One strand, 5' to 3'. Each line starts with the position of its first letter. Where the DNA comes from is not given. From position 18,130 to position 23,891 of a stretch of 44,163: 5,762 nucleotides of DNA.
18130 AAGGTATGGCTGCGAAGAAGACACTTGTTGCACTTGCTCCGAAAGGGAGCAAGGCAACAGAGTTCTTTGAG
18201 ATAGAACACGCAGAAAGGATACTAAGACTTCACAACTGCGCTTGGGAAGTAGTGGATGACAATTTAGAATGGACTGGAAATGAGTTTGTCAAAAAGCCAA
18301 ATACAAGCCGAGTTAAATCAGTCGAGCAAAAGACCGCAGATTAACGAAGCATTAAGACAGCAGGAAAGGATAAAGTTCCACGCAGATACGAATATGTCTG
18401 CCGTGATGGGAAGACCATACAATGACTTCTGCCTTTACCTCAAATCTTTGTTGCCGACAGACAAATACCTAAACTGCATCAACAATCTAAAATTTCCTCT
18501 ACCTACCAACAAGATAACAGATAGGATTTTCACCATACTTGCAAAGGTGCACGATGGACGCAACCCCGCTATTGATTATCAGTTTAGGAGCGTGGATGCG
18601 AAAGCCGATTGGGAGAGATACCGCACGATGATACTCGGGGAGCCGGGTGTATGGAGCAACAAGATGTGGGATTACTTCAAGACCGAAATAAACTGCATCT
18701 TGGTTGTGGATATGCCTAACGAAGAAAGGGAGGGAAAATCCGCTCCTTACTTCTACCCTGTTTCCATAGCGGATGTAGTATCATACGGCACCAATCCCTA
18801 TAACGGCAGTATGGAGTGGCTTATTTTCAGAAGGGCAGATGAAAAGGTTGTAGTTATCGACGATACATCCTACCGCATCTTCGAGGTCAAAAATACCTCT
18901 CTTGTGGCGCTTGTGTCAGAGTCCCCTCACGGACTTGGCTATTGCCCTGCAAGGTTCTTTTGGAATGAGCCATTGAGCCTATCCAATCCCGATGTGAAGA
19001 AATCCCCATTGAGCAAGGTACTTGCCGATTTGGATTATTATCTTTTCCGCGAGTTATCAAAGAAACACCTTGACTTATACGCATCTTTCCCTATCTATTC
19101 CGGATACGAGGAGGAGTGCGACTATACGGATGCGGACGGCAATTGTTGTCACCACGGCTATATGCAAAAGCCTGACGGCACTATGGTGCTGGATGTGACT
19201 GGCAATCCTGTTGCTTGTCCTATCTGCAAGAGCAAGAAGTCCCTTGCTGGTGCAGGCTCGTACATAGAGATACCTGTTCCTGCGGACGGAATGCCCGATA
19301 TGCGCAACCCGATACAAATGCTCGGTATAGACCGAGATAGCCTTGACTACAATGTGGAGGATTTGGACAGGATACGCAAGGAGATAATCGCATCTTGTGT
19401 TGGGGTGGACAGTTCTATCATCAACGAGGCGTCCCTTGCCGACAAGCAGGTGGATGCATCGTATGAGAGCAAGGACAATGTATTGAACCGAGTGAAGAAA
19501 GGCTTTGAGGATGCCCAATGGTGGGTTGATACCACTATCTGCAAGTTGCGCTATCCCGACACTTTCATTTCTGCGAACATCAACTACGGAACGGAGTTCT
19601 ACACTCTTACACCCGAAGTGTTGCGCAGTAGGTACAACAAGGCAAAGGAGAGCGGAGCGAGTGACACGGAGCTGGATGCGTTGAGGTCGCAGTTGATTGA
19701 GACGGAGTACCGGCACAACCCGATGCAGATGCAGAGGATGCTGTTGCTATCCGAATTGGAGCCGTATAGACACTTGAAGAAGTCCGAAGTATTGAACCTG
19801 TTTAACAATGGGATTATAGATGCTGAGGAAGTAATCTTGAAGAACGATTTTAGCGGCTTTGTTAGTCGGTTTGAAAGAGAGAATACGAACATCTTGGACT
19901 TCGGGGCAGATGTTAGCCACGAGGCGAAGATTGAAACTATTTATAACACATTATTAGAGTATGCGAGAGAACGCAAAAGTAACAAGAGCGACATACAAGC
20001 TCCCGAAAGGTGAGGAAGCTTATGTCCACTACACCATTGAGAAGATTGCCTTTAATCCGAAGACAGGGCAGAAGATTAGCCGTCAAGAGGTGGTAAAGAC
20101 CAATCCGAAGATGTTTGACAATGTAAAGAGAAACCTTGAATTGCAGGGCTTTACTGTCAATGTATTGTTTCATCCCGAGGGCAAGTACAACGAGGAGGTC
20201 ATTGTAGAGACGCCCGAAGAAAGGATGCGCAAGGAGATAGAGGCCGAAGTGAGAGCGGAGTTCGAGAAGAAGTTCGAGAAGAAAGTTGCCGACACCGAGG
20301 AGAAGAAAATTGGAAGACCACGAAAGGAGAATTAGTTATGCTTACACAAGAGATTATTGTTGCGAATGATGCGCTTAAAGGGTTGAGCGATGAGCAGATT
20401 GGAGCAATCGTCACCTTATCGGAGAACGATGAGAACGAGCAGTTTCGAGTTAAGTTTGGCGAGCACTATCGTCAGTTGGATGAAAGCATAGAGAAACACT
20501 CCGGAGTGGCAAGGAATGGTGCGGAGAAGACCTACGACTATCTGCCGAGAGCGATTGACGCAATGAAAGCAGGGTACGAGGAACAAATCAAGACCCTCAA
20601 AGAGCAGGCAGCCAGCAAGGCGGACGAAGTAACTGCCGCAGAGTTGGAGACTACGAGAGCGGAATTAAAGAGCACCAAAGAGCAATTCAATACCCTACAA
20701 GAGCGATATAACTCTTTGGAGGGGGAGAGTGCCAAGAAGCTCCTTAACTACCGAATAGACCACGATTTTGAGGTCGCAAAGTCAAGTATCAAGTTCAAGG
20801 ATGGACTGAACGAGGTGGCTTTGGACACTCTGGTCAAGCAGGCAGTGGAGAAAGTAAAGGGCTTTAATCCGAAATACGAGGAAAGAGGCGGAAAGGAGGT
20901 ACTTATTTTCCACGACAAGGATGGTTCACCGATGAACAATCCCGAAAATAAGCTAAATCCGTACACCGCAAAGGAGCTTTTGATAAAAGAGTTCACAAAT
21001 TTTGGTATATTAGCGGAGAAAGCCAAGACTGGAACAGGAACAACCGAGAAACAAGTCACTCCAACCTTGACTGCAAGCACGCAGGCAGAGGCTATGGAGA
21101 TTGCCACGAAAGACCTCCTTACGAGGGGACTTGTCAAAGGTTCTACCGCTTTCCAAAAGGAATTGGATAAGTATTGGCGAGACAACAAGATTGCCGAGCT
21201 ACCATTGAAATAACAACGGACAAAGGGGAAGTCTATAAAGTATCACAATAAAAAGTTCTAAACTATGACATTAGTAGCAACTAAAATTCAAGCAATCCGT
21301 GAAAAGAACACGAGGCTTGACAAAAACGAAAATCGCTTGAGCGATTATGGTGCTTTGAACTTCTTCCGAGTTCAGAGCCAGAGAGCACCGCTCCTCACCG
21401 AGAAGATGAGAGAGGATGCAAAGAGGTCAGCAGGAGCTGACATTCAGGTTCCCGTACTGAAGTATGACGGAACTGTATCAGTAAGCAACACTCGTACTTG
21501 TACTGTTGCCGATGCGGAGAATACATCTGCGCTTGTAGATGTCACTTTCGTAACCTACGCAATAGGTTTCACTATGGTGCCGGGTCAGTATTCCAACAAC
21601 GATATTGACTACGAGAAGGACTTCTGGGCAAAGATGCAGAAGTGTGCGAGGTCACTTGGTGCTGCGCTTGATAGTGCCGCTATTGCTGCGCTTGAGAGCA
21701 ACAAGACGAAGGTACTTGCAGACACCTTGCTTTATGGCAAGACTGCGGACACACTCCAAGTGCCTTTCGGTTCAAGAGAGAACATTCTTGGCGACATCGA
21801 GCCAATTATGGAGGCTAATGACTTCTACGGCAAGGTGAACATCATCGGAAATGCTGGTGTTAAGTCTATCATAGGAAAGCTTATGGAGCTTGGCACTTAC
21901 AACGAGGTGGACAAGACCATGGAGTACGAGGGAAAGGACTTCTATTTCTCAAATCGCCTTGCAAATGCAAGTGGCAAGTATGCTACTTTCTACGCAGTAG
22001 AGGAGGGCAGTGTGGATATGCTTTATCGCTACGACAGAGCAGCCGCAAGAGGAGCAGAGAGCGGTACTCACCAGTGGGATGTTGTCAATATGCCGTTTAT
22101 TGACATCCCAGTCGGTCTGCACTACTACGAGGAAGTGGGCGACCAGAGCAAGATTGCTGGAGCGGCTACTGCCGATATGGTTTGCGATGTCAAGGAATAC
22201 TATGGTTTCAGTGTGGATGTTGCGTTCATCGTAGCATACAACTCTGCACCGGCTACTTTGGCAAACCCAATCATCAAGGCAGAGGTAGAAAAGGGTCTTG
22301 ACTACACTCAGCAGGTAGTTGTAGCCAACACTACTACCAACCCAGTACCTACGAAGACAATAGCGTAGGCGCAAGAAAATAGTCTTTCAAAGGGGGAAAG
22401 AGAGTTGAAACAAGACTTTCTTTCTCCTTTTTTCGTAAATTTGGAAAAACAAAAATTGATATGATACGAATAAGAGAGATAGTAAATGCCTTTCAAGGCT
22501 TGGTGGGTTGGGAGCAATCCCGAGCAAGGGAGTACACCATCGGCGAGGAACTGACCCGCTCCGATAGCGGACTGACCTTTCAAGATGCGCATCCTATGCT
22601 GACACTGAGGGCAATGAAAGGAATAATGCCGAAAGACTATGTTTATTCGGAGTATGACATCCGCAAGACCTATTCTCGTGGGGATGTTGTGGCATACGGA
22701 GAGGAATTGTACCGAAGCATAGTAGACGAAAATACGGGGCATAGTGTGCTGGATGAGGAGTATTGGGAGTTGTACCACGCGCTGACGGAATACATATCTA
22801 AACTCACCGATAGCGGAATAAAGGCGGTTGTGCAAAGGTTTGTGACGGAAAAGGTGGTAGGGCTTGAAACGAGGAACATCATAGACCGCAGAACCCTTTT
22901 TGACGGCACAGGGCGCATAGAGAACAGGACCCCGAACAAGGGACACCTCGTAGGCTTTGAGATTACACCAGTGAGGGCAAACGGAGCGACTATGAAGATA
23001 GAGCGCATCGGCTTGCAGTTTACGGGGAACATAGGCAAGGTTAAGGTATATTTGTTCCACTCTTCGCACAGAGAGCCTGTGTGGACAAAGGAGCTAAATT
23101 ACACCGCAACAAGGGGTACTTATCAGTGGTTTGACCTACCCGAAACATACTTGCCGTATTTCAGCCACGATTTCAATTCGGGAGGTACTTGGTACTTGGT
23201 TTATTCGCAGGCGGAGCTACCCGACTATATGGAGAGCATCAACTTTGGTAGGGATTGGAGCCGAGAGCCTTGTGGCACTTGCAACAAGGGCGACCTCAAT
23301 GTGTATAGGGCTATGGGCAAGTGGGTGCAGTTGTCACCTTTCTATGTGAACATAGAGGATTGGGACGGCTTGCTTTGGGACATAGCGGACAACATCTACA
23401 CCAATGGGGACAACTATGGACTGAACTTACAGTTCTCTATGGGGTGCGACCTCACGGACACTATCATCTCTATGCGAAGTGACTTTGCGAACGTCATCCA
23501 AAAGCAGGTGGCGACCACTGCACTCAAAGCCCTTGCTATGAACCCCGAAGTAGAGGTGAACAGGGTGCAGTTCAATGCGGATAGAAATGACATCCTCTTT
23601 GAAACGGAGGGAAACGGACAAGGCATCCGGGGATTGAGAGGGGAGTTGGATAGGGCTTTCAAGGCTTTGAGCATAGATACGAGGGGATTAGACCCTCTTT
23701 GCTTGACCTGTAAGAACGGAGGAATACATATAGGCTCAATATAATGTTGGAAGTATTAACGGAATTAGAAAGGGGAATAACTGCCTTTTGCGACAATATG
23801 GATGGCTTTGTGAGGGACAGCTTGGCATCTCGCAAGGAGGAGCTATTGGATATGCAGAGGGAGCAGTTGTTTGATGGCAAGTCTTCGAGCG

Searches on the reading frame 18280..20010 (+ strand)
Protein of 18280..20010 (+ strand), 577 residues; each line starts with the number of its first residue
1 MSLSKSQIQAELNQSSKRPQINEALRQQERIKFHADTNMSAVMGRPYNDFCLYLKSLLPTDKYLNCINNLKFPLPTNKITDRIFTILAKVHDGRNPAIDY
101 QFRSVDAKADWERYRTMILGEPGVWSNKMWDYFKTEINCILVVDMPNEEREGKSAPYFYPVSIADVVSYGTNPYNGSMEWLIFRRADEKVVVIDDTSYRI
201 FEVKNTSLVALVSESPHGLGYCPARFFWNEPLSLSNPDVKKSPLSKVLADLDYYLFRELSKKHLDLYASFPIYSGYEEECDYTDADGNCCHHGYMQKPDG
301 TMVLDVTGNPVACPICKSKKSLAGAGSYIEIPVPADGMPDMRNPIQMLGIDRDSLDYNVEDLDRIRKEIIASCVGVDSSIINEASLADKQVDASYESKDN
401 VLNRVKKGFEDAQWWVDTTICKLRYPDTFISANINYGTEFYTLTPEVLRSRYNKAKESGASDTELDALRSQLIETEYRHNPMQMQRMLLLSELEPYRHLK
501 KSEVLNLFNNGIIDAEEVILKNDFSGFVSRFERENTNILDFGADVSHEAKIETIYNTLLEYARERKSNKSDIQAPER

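Call 35: search_protein_families(library=phrogs, proteins=[window:18280-20010:+], max_evalue=0.00001)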
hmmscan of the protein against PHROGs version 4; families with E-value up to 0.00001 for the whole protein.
window:18280-20010:+ (577 aa): 1 family
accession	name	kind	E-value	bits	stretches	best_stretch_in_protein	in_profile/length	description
phrog_7376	-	head and packaging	3.5e-183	611.2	1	1-572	1-574/576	portal protein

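Call 67: search_dna_similar(query=window:18280-20010:+, collection=phages, mode=protein, max_rows=8, max_evalue=1e-20)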
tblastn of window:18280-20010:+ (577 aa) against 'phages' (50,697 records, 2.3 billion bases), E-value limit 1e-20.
Records with a match: 75; places in all: 75; records where one place covers at least 80% of the query: 75.
Best place of each record, by identity: <60% 75.
By first word of the organism name: Flavobacterium 32; Bacteroides 31; Parabacteroides 5; Croceibacter 4; Elizabethkingia 1; Alistipes 1; Bacteriophage 1.
By host as written in the record: Flavobacterium psychrophilum 950106-1/1 13; Flavobacterium psychrophilum FPS-F15 6; Bacteroides fragilis 5; Croceibacter atlanticus HTCC2559 4; Bacteroides fragilis DA486 3; Bacteroides fragilis CSC10 3; Bacteroides fragilis DA503 3; Flavobacterium psychrophilum 020612-2/1 3; and 28 more.
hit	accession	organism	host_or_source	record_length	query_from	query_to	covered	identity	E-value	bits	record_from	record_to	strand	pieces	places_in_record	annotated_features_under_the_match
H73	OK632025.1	Elizabethkingia phage TCUEAP2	Elizabethkingia anophelis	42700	1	564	98%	49.6%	0e+0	603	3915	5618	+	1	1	major protein 3 | hypothetical protein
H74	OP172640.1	Alistipes phage AS73P1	Alistipes shahii DA73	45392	1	567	98%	48.7%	0e+0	589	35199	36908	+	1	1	hypothetical protein (x3)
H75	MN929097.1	Parabacteroides phage PDS1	Parabacteroides distasonis APCS2/PD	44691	1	570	99%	48.3%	0e+0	581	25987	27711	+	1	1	portal protein | inner membrane protein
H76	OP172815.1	Parabacteroides phage PD491P1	Parabacteroides distasonis DA491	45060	1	570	99%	48.3%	0e+0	581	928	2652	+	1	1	hypothetical protein (x2)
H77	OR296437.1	Bacteroides phage C1_85S2P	Bacteroides uniformis MB20-85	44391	1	570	99%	48.1%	0e+0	579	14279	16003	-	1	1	portal protein | inner membrane protein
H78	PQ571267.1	Bacteroides phage BKO1-3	Bacteroides koreensis HM3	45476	1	564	98%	48.3%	0e+0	585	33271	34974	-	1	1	portal protein | hypothetical protein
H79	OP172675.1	Bacteroides phage BF698P1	Bacteroides fragilis DA698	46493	1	565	98%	48.1%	1e-180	571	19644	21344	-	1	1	hypothetical protein (x2)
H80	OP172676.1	Bacteroides phage BF698P3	Bacteroides fragilis DA698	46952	1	565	98%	48.1%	1e-180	571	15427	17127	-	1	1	hypothetical protein (x2)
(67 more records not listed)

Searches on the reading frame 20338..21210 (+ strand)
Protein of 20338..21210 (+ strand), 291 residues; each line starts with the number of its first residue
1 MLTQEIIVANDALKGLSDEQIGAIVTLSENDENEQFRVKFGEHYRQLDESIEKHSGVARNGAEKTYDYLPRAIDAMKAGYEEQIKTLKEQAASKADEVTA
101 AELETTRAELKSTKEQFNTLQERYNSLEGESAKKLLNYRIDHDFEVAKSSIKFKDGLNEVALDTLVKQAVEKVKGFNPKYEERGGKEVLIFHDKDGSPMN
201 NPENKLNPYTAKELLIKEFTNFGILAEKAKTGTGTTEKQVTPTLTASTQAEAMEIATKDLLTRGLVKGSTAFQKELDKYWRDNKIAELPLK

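Call 35: search_protein_families(library=phrogs, proteins=[window:20338-21210:+], max_evalue=0.00001)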
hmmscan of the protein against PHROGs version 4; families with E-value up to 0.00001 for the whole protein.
window:20338-21210:+ (291 aa): 1 family
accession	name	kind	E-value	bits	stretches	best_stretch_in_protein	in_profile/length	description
phrog_7970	-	head and packaging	6.5e-40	138.4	1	5-290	17-318/319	virion structural protein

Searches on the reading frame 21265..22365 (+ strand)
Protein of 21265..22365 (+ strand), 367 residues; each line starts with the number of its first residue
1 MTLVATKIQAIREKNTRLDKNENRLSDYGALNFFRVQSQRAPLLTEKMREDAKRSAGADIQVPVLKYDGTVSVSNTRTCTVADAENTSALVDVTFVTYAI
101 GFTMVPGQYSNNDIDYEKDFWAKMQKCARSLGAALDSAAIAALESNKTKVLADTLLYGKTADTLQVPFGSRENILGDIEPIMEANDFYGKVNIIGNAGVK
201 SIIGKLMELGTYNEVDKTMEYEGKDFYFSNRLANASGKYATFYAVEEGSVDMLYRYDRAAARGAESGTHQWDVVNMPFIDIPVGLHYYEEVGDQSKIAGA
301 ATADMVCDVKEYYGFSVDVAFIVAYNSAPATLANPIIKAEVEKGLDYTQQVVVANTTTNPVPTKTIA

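Call 35: search_protein_families(library=phrogs, proteins=[window:21265-22365:+], max_evalue=0.00001)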
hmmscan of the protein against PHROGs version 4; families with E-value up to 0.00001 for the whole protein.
window:21265-22365:+ (367 aa): 1 family
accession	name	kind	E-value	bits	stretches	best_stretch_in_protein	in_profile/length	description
phrog_7231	-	head and packaging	2.2e-115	386.4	1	1-343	1-348/349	virion structural protein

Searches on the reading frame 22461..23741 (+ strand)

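Call 35: search_protein_families(library=phrogs, proteins=[window:22461-23741:+], max_evalue=0.00001)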
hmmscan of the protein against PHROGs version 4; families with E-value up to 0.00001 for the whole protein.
window:22461-23741:+ (427 aa): 1 family
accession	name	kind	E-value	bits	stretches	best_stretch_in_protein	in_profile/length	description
phrog_8189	-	unknown function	5.9e-115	385.7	1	1-423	1-416/421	-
